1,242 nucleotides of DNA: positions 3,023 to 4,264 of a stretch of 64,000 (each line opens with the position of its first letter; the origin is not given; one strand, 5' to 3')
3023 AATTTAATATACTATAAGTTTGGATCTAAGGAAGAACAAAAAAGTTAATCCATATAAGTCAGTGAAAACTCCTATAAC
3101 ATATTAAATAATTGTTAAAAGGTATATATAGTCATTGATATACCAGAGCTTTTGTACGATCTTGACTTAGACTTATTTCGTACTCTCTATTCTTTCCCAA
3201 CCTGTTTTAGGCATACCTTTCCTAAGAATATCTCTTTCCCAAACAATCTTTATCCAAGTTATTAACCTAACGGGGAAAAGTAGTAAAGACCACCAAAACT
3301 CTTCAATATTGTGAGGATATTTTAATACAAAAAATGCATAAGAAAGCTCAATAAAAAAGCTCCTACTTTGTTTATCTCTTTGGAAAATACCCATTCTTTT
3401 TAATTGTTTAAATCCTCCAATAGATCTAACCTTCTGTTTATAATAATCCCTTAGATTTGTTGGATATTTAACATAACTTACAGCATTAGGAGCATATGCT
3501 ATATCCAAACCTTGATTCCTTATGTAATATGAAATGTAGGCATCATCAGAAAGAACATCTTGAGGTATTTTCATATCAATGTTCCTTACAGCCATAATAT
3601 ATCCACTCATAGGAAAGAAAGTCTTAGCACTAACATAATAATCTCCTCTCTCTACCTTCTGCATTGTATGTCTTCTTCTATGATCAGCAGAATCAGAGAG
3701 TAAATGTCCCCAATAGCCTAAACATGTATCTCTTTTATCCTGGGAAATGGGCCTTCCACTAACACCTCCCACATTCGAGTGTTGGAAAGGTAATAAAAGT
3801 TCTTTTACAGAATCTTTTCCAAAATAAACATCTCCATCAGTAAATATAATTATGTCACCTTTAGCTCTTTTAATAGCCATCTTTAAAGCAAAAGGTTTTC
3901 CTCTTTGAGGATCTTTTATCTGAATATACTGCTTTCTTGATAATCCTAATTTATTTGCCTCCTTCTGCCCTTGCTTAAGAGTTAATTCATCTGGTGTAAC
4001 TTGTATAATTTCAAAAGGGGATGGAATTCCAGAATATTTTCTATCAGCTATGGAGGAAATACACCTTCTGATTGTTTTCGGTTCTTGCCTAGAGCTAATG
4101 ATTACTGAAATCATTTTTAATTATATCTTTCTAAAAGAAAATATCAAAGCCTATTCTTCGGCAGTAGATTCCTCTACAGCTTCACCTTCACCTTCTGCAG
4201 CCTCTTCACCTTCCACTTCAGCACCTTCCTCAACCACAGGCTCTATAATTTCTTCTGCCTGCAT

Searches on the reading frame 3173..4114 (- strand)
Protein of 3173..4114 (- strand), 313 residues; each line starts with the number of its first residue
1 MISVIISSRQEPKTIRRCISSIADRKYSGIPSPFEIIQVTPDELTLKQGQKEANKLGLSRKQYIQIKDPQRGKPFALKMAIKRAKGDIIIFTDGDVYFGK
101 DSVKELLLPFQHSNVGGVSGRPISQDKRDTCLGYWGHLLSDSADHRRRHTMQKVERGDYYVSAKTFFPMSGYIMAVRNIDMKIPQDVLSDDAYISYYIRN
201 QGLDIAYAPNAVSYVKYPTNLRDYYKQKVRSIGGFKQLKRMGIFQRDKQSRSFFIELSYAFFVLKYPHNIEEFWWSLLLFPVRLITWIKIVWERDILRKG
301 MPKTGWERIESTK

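Call 62: search_protein_families(library=pfam, proteins=[window:3173-4114:-], max_evalue=0.00001)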
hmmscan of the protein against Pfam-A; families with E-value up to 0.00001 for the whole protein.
window:3173-4114:- (313 aa): 3 families
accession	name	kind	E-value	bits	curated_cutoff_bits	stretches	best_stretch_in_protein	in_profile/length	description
PF13641.12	Glyco_tranf_2_3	-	3.6e-16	60.3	27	1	2-233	3-229/230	Glycosyltransferase like family 2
PF00535.33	Glycos_transf_2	-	9e-13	48.9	23.3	1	3-125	1-118/168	Glycosyl transferase family 2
PF13632.12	Glyco_trans_2_3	-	7.3e-08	32.9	27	1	88-281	1-191/198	Glycosyl transferase family group 2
